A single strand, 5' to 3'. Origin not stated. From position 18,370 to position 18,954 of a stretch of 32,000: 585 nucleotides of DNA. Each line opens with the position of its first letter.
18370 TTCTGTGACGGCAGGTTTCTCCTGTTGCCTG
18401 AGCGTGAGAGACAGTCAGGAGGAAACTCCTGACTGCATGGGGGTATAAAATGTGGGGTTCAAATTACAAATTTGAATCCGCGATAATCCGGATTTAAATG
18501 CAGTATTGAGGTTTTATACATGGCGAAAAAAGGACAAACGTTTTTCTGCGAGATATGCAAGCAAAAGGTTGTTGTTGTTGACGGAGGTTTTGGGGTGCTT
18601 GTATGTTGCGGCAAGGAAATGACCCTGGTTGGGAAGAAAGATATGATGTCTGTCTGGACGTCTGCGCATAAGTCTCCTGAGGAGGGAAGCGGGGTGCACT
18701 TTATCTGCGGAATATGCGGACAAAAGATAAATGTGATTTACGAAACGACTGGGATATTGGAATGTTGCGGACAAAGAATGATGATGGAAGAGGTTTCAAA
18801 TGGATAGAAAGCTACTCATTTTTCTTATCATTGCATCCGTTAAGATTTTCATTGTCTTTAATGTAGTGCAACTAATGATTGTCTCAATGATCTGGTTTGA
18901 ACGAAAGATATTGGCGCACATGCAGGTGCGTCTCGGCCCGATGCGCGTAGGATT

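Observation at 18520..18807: Tandem desulforedoxin protein translationally coupled to nuoH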

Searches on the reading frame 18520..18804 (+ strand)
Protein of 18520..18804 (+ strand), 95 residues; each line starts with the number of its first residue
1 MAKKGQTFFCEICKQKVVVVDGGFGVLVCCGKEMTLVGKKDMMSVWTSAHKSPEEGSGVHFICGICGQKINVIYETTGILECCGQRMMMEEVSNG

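Call 4: search_protein_families(library=pfam, proteins=[window:18520-18804:+], max_evalue=10)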
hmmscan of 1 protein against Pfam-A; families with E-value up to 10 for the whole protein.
seq(95 aa): 11 families
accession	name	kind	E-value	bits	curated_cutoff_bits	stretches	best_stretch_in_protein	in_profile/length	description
PF06397.17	Desulfoferrod_N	-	4.8e-14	52.1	23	2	2-36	1-35/36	Desulfoferrodoxin, N-terminal domain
PF25169.1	DUF7830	-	0.00014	22.1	27.5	2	4-21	31-48/72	Domain of unknown function (DUF7830)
PF21936.2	Pcf11_C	-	0.0011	19.3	26.7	1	53-75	6-28/54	Pcf11, C-terminal domain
PF25164.1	CoiA_N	-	0.0016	18.3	26.3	1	3-19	13-29/50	Competence protein CoiA, N-terminal domain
PF03107.22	C1_2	-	0.013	16.2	26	2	6-30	16-39/48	C1 domain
PF24230.1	Phage_zn_bind_6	-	0.019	15.6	27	1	41-72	31-62/71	Phage zinc binding domain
PF04810.20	zf-Sec23_Sec24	-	0.026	15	25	1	4-16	20-32/39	Sec23/Sec24 zinc finger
PF08209.17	Sgf11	-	0.11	12.4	26.4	0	6-17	3-14/33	Sgf11 (transcriptional regulation protein)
PF14956.11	DUF4505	-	0.15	12.3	27.3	1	7-78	44-114/177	Domain of unknown function (DUF4505)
PF18439.7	zf_UBZ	-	0.99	9.6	25.6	1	6-17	1-12/32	Ubiquitin-Binding Zinc Finger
PF25420.1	zf-C2H2_ZN292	-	2.1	8.8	27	1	6-18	10-22/33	ZN292-like C2H2 zinc finger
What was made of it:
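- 18520..18807 (+): DxDx gene (kustc0833 / KSMBR1_2477 / KsCSTR_45590), 95 aa, tandem desulforedoxin-domain protein. PF06397 with 2 stretches (call 4).
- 18691..18795 (+): Dx domain 2 (residues 58-92). Ligand Cys63, Cys66, Cys82, Cys83 are at codons 18706, 18715, 18763, 18766. The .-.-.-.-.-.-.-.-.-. motif is conserved (T77 and I79 nearly invariant, the rest invariant). Second PF06397 stretch (call 4).
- On Desulforedoxin / Desulfoferrodoxin N-terminal domain (Pfam PF06397, TIGR00319): PF06397 52.1 bits against 23, with 2 stretches (call 4).
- On Desulfoferrodoxin (2Fe-SOR, TIGR00320): No PF01880 hit (call 4).
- On Rubredoxin: No rubredoxin family among the Pfam hits (call 4).
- Closest known: Rubredoxin with NADH:rubredoxin oxidoreductase. 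Different: Different fold and ligand motif: CC instead of a second CxxC, and no rubredoxin Pfam hit (call 4).
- Checked: Domain matches: Pfam PF06397 Desulfoferrod_N scores 52.1 bits against a cut-off of 23, E 4.8e-14, with 2 stretches (call 4).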

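Call 5: search_protein_families(library=ncbifam, proteins=[window:18520-18804:+], max_evalue=10)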
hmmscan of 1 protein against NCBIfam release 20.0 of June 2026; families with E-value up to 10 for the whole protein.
seq(95 aa): 3 families
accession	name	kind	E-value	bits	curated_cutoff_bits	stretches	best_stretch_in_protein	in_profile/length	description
TIGR00319.1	desulf_FeS4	domain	1.7e-10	40.4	36.05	2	1-34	1-34/34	desulfoferrodoxin FeS4 iron-binding domain-containing protein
TIGR00320.1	dfx_rbo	equivalog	2.4e-09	37.5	146.9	2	1-40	1-40/125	desulfoferrodoxin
NF000027.1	156720500_bleO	exception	0.062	13.6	275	1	3-72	16-84/134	bleomycin binding protein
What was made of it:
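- On Desulforedoxin / Desulfoferrodoxin N-terminal domain (Pfam PF06397, TIGR00319): TIGR00319 40.4 against 36.05, with 2 stretches (call 5).
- On Desulfoferrodoxin (2Fe-SOR, TIGR00320): TIGR00320 scores 37.5 against a cut-off of 146.9, matching only residues 1-40 (call 5).
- Closest known: Desulfoferrodoxin. Different: No superoxide-reductase domain: TIGR00320 scores 37.5 bits against a cut-off of 146.9 (call 5).
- Checked: TIGR00319 scores 40.4 against 36.05 (call 5).
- PF06397 with 2 stretches and TIGR00319 (calls 4, 5).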

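Call 8: find_homologous_proteins(query=window:18520-18804:+, max_evalue=0.001)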
Query seq(95 aa) (95 aa): 67 proteins with E <= 0.001 among 68 candidates.
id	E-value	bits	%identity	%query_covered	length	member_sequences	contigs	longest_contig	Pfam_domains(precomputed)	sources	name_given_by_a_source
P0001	1.4e-57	210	100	100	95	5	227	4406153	PF06397.18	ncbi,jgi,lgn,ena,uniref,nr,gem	ncbi:hypothetical protein KsCSTR_45590 [Candidatus Kuenenia stuttgartiensis]|uniref:Desulfoferrodoxi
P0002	1.5e-48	181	88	98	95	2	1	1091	PF06397.18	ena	-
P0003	3.0e-43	164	80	100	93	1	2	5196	PF06397.18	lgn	-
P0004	8.1e-43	162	80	100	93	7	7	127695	PF06397.18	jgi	-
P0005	1.7e-42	161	82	100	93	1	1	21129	PF06397.18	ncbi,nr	ncbi:MAG: hypothetical protein E3K37_17105 [Candidatus Kuenenia sp.]|nr:hypothetical protein [Candid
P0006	5.7e-38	147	72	99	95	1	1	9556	PF06397.18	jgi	-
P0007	3.9e-36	141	73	96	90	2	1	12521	PF06397.18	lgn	-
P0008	1.2e-35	139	71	98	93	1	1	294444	PF06397.18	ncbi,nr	ncbi:MAG: hypothetical protein E3K32_00220 [wastewater metagenome]|nr:hypothetical protein [Candidat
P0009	3.1e-35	138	71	96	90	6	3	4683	PF06397.18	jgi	jgi:desulfoferrodoxin-like iron-binding protein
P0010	5.7e-35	137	69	98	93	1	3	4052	PF06397.18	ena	-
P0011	5.9e-35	137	70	95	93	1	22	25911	PF06397.18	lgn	-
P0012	6.1e-35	137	68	99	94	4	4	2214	PF06397.18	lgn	-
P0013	9.3e-35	137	69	98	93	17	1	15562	PF06397.18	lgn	-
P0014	9.9e-35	136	68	99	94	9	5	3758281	PF06397.18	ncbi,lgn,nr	ncbi:MAG: hypothetical protein QY310_05570 [Candidatus Jettenia sp. CY-1]|nr:hypothetical protein [C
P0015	2.2e-34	135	65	99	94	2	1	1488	PF06397.18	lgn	-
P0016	4.5e-34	134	66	100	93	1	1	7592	PF06397.18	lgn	-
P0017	5.5e-34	134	66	98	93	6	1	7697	PF06397.18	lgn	-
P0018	6.1e-34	134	69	96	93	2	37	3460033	PF06397.18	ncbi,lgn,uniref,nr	ncbi:MAG: hypothetical protein ACUBOA_12765 [Candidatus Loosdrechtia sp.]|uniref:hypothetical protei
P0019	6.8e-34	134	69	96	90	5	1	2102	PF06397.18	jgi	-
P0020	7.1e-34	134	70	96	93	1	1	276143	PF06397.18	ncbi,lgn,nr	ncbi:MAG: hypothetical protein MRJ65_12315 [Candidatus Brocadiaceae bacterium]|nr:hypothetical prote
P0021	7.3e-34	134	66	99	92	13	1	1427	PF06397.18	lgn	-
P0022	1.1e-33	133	67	95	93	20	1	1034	PF06397.18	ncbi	-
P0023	1.4e-33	133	68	98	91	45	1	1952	PF06397.18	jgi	jgi:desulfoferrodoxin-like iron-binding protein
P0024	1.7e-33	132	63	99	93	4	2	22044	PF06397.18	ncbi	-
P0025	2.1e-33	132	63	98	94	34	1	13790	PF06397.18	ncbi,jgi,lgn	-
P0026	3.2e-33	132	71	96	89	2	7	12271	PF06397.18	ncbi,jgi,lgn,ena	jgi:desulfoferrodoxin-like iron-binding protein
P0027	3.4e-33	132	71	96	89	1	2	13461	PF06397.18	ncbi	-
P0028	3.9e-33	131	69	96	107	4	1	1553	PF25169.2,PF06397.18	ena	-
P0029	6.1e-33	131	70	96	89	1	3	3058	PF06397.18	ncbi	-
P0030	8.4e-33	130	67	98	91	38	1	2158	PF06397.18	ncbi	-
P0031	9.5e-33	130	65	98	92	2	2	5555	PF25169.2,PF06397.18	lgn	-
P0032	1.2e-32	130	70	96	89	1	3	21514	PF06397.18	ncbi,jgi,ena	-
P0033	1.2e-32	130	66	99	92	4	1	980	PF06397.18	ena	-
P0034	2.1e-32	129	67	95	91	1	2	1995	PF06397.18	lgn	-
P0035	2.6e-32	129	64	99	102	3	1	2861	PF06397.18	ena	-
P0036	2.7e-32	129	65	98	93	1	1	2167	PF06397.18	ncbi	-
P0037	2.8e-32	129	63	100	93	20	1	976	PF06397.18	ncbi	-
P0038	3.6e-32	128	70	96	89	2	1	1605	PF06397.18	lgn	-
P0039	4.0e-32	128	66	99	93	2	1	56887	PF06397.18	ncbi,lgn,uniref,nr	ncbi:MAG: Desulfoferrodoxin [Candidatus Jettenia ecosi]|uniref:Desulfoferrodoxin n=1 Tax=Candidatus 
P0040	4.1e-32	128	68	96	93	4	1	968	PF06397.18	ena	-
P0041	4.4e-32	128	64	100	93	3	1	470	PF06397.18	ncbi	-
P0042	6.2e-32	127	65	98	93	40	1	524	PF06397.18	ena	-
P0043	1.2e-31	127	65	96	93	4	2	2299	PF06397.18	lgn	-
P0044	1.2e-31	127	65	98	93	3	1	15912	PF06397.18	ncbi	-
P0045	1.2e-31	127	63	98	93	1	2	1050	PF06397.18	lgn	-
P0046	1.5e-31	126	64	95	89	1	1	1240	PF06397.18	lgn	-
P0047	1.6e-31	126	68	92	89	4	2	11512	PF06397.18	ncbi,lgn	-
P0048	2.0e-31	126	63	98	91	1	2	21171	PF06397.18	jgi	jgi:desulfoferrodoxin-like iron-binding protein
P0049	5.0e-31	125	63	98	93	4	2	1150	PF06397.18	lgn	-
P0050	7.7e-31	124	62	100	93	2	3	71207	PF06397.18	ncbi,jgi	ncbi:MAG: desulfoferrodoxin FeS4 iron-binding domain-containing protein [Planctomycetota bacterium]|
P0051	1.1e-30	124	66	95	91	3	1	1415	PF06397.18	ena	-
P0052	1.2e-30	123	62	100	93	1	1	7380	PF06397.18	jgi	-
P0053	1.8e-30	123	67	92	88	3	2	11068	PF06397.18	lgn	-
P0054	2.3e-30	122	64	95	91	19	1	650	PF06397.18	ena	-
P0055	3.4e-30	122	66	96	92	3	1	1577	PF06397.18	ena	-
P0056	3.7e-30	122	67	95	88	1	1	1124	PF06397.18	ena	-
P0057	8.6e-30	121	62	95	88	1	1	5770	PF06397.18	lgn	-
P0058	8.7e-30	121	64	92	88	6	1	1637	PF06397.18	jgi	jgi:desulfoferrodoxin-like iron-binding protein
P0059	1.0e-29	120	63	96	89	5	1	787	PF06397.18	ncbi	-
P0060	1.2e-29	120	62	98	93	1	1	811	PF06397.18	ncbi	-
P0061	1.7e-29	120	65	96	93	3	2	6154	PF06397.18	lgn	-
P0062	2.0e-29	119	64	92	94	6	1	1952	PF06397.18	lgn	-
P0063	3.8e-26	109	61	97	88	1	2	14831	PF06397.18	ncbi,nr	ncbi:MAG: hypothetical protein GY941_04215 [Planctomycetes bacterium]|nr:hypothetical protein [Planc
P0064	4.3e-26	109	63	92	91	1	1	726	PF06397.18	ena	-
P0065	1.3e-20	91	64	78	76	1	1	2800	PF06397.18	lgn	-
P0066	5.1e-20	89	61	73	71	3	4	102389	PF06397.18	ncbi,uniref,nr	ncbi:MAG TPA: hypothetical protein ACFYD7_08150 [Candidatus Wujingus californicus]|uniref:hypothetic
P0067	2.0e-13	68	61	60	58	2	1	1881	PF06397.18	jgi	jgi:desulfoferrodoxin-like iron-binding protein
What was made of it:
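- Checked: There are 67 homologues of 58-107 aa, nearly all 88-95 aa (call 8).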

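Call 9: search_solved_structures(query=window:18520-18804:+, max_evalue=1, show_alignments=3)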
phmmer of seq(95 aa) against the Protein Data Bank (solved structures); distinct sequences matched with E-value up to 1: 5.
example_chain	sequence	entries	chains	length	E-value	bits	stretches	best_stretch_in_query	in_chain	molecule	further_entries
1cfw_A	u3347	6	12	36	1.4e-05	28.5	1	2-35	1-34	PROTEIN (DESULFOREDOXIN) | DESULFOREDOXIN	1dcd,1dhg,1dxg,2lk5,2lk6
1vzg_A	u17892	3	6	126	3e-05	27.5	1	3-40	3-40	DESULFOFERRODOXIN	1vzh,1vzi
2ji1_A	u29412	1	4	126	3.4e-05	27.3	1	3-40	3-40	Desulfoferrodoxin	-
2ji2_A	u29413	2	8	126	3.4e-05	27.3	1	3-40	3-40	Desulfoferrodoxin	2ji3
1dfx_A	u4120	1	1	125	0.72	13.4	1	6-35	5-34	DESULFOFERRODOXIN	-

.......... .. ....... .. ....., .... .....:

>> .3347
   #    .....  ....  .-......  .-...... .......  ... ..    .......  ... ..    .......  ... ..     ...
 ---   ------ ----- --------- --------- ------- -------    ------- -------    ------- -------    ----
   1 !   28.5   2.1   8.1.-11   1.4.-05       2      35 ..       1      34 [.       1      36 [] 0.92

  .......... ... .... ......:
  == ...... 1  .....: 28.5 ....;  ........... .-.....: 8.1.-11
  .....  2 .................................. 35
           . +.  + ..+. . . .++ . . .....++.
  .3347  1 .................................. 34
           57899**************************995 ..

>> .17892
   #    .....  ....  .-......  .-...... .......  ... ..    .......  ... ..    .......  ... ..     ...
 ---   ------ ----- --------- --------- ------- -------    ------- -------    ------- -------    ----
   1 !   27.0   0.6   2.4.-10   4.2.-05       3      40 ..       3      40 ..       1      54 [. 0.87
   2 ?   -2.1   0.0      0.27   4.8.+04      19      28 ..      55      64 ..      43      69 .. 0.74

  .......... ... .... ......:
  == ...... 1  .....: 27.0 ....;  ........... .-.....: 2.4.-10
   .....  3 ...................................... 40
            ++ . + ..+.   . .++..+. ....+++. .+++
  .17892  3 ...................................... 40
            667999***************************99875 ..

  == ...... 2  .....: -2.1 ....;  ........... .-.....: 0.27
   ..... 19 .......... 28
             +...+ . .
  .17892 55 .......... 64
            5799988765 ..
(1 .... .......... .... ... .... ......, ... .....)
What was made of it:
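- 18523..18630 (+): Dx domain 1 (residues 2-37). Ligand Cys10, Cys13, Cys29, Cys30 are at codons 18547, 18556, 18604, 18607. The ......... motif is conserved (F24 to G31 invariant except V26; G23 and V26 nearly invariant). Alignment to 1cfw_A/1dxg Dx over residues 2-35 (call 9).
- Closest known: Desulforedoxin of Desulfovibrio gigas. Different: Dx is a 36-residue chain (call 9) that forms a non-covalent homodimer (own knowledge).
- Closest known: Desulfoferrodoxin. Same: The N-terminal Dx-type Fe(Cys)4 domain; PDB 1vzg/2ji1 match residues 3-40 (call 9).
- Checked: That gives two C-x2-C-x15-C-C motifs with the same spacing as D. gigas desulforedoxin (alignment in call 9).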

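Call 12: find_encoding_contigs(protein=P0014, flank=6000, max_places=2)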
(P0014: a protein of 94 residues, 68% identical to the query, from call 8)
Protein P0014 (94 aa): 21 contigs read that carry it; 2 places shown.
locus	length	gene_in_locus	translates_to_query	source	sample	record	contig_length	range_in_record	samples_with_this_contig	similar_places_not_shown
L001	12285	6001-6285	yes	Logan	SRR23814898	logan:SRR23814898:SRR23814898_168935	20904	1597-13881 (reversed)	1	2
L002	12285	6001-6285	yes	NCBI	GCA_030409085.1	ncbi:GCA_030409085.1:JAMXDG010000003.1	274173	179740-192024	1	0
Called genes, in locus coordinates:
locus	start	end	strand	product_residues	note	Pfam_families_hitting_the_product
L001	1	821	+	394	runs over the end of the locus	PF00346:Complex1_49kDa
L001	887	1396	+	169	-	PF01257:2Fe-2S_thioredx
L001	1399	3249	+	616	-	PF01512:Complex1_51K, PF10531:SLBB (weak), PF10589:NADH_4Fe-4S, PF12838:Fer4_7 (faint), PF00037:Fer4 (weak), PF13187:Fer4_9 (weak), PF13237:Fer4_10 (weak)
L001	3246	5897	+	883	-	PF00111:Fer2 (weak), PF13510:Fer2_4, PF10588:NADH-G_4Fe-4S_3, PF12838:Fer4_7, PF22117:Fer4_Nqo3, PF04879:Molybdop_Fe4S4, PF00384:Molybdopterin, PF01568:Molydop_binding, +1 more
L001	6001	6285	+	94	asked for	PF06397:Desulfoferrod_N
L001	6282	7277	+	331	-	PF00146:NADHdh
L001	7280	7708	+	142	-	PF13183:Fer4_8 (faint), PF13534:Fer4_17 (faint), PF14697:Fer4_21 (faint), PF13237:Fer4_10 (weak), PF00037:Fer4 (weak), PF12838:Fer4_7, PF13187:Fer4_9, PF00037:Fer4 (weak), +3 more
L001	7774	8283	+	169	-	PF00499:Oxidored_q3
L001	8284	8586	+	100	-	PF00420:Oxidored_q2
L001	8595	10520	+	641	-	PF00662:Proton_antipo_N, PF00361:Proton_antipo_M, PF01010:Proton_antipo_C (faint)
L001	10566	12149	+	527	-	PF00361:Proton_antipo_M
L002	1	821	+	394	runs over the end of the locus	PF00346:Complex1_49kDa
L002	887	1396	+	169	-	PF01257:2Fe-2S_thioredx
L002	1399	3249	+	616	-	PF01512:Complex1_51K, PF10531:SLBB (weak), PF10589:NADH_4Fe-4S, PF12838:Fer4_7 (faint), PF00037:Fer4 (weak), PF13187:Fer4_9 (weak), PF13237:Fer4_10 (weak)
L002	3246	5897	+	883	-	PF00111:Fer2 (weak), PF13510:Fer2_4, PF10588:NADH-G_4Fe-4S_3, PF12838:Fer4_7, PF22117:Fer4_Nqo3, PF04879:Molybdop_Fe4S4, PF00384:Molybdopterin, PF01568:Molydop_binding, +1 more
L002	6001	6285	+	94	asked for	PF06397:Desulfoferrod_N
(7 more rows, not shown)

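Call 13: find_encoding_contigs(protein=P0018, flank=6000, max_places=2)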
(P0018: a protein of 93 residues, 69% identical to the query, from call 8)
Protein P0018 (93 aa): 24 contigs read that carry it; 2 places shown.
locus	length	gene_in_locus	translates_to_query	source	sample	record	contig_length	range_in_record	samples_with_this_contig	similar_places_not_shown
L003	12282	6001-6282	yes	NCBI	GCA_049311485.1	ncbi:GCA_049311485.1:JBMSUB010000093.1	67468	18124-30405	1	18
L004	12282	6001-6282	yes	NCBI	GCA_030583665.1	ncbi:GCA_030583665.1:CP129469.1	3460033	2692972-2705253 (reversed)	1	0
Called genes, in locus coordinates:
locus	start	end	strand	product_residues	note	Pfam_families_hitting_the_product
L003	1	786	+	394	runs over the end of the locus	PF00346:Complex1_49kDa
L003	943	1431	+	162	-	PF01257:2Fe-2S_thioredx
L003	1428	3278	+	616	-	PF01512:Complex1_51K, PF10589:NADH_4Fe-4S, PF00037:Fer4 (weak), PF13187:Fer4_9 (weak), PF13237:Fer4_10 (weak)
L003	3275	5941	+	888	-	PF00111:Fer2 (weak), PF13510:Fer2_4, PF10588:NADH-G_4Fe-4S_3, PF22117:Fer4_Nqo3, PF12838:Fer4_7, PF04879:Molybdop_Fe4S4, PF00384:Molybdopterin, PF01568:Molydop_binding, +1 more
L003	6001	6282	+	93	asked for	PF06397:Desulfoferrod_N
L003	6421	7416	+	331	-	PF00146:NADHdh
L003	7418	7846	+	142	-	PF13183:Fer4_8 (faint), PF14697:Fer4_21 (faint), PF12797:Fer4_2 (faint), PF13237:Fer4_10 (weak), PF00037:Fer4 (weak), PF12838:Fer4_7, PF13187:Fer4_9 (weak), PF00037:Fer4 (weak), +2 more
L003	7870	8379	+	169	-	PF00499:Oxidored_q3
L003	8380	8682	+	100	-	PF00420:Oxidored_q2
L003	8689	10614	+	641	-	PF00662:Proton_antipo_N, PF00361:Proton_antipo_M, PF01010:Proton_antipo_C (faint)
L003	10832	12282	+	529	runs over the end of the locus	PF00361:Proton_antipo_M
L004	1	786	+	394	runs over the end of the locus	PF00346:Complex1_49kDa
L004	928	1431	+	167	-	PF01257:2Fe-2S_thioredx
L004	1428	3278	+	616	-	PF01512:Complex1_51K, PF10589:NADH_4Fe-4S, PF00037:Fer4 (weak), PF13187:Fer4_9 (weak), PF13237:Fer4_10 (weak)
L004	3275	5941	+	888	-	PF00111:Fer2 (weak), PF13510:Fer2_4, PF10588:NADH-G_4Fe-4S_3, PF22117:Fer4_Nqo3, PF12838:Fer4_7, PF04879:Molybdop_Fe4S4, PF00384:Molybdopterin, PF01568:Molydop_binding, +1 more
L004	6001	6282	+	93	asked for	PF06397:Desulfoferrod_N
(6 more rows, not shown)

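Call 14: find_encoding_contigs(protein=P0063, flank=6000, max_places=2)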
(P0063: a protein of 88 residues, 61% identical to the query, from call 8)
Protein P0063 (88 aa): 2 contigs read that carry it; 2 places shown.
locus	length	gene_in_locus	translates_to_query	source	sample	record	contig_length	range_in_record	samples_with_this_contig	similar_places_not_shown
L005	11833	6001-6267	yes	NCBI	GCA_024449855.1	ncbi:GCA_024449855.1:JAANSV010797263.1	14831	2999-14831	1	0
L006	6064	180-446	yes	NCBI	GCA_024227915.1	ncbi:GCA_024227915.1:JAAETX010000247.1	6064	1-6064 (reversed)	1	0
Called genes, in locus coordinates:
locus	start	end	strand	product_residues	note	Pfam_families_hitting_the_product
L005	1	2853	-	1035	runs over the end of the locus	PF00027:cNMP_binding, PF03412:Peptidase_C39, PF13529:Peptidase_C39_2 (weak), PF00664:ABC_membrane, PF02463:SMC_N (faint), PF00005:ABC_tran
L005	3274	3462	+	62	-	-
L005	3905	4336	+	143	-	PF01880:Desulfoferrodox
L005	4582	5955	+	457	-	PF07992:Pyr_redox_2, PF00070:Pyr_redox, PF18267:Rubredoxin_C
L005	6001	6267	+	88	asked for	PF06397:Desulfoferrod_N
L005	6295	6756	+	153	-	PF00210:Ferritin (faint), PF09537:DUF2383 (faint), PF02915:Rubrerythrin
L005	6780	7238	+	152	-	PF09537:DUF2383 (faint), PF02915:Rubrerythrin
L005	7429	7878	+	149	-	PF18905:DUF5661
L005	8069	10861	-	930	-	PF02463:SMC_N (faint), PF13476:AAA_23, PF13514:AAA_27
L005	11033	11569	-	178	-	PF00589:Phage_integrase (weak)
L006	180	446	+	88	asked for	PF06397:Desulfoferrod_N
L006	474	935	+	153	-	PF00210:Ferritin (faint), PF09537:DUF2383 (faint), PF02915:Rubrerythrin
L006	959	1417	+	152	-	PF09537:DUF2383 (faint), PF02915:Rubrerythrin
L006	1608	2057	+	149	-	PF18905:DUF5661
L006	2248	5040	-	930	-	PF02463:SMC_N (faint), PF13476:AAA_23, PF13514:AAA_27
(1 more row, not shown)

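Call 16: find_related_loci(query=A1, collection=genome_contigs, flank=7000)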
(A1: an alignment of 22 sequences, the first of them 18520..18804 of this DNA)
Query A1 (95 aa) in genome_contigs; peptide patterns used: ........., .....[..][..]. (x = any residue, [..] = any of these).
83 stretches matched a pattern; 55 encode a relative of the query (tblastn E <= 1e-3); 54 distinct loci.
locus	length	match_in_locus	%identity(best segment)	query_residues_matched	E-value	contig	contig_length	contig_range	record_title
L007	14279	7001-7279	80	1-95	1e-46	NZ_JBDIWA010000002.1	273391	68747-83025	MAG: Candidatus Kuenenia sp. isolate Bin_40 NODE_24_length_273391_cov_16.529792, whole genome shotgun sequence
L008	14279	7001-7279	80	1-95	2e-45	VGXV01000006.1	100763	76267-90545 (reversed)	MAG: Planctomycetota bacterium isolate K_DeepCast_100m_m2_328 K_DeepCast_100m_m2_328_Ga0194127_10000173, whole genome sh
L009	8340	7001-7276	68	1-94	5e-39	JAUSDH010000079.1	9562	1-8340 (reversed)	MAG: Candidatus Brocadiaceae bacterium isolate E14_concoct.bin.99 E14_k141_283486, whole genome shotgun sequence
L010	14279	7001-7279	69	1-95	9e-39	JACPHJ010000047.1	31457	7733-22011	MAG: Planctomycetota bacterium isolate NC_groundwater_411_Ag_B-0.1um_42_12 GD18-4_B1_scaffold_380969, whole genome shotg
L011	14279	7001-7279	82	1-95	1e-38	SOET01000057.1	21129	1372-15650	MAG: Candidatus Kuenenia hertensis isolate YC6 NODE_6371_length_21129_cov_254.736642, whole genome shotgun sequence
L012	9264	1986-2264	67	1-95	2e-38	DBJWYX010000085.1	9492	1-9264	MAG TPA_asm: Candidatus Wunengus sp. YC64 NODE_2935_length_9492_cov_5.950938, whole genome shotgun sequence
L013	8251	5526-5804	67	1-95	2e-38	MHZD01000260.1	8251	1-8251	MAG: Planctomycetes bacterium RIFOXYC2_FULL_41_27 rifoxyc2_full_scaffold_7951, whole genome shotgun sequence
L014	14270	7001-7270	68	1-92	7e-38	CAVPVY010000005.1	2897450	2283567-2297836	MAG: uncultured Planctomycetota bacterium isolate MFD09964.bin.1.59 genome assembly, contig: contig_4244, whole genome s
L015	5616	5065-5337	68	1-93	6e-38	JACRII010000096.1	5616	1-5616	MAG: Planctomycetota bacterium isolate NC_groundwater_1799_Pr3_B-0.1um_42_210 SR-2_scaffold_141_1015938, whole genome sh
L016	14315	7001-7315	65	1-95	5e-38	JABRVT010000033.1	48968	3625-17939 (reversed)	MAG: Candidatus Brocadia sp. isolate MAG-01r c_000000000213, whole genome shotgun sequence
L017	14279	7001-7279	66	1-95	1e-37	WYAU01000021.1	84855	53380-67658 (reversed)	MAG: Candidatus Brocadia sp. isolate AMX1 k127_133408, whole genome shotgun sequence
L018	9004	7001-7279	67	1-95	9e-38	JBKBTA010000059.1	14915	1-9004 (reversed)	MAG: Candidatus Brocadia sp. isolate 21I_052.bin.35 NODE_59_length_14915_cov_5.094150, whole genome shotgun sequence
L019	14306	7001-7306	69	1-93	8e-38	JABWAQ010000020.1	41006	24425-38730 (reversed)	MAG: Candidatus Brocadia sp. isolate MAG_8 scaffold_773, whole genome shotgun sequence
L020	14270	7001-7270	65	1-92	1e-37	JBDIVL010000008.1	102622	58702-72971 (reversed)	MAG: Candidatus Brocadiaceae bacterium isolate Bin_5 NODE_138_length_102622_cov_8.840870, whole genome shotgun sequence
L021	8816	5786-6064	65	1-95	3e-37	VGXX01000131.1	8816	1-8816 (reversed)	MAG: Planctomycetota bacterium isolate M_DeepCast_100m_m2_243 M_DeepCast_100m_m2_243_Ga0194119_10016524, whole genome sh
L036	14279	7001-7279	65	1-93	3e-36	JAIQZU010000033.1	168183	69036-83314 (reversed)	MAG: Candidatus Scalindua sp. isolate OFTM1 OFTM1_32, whole genome shotgun sequence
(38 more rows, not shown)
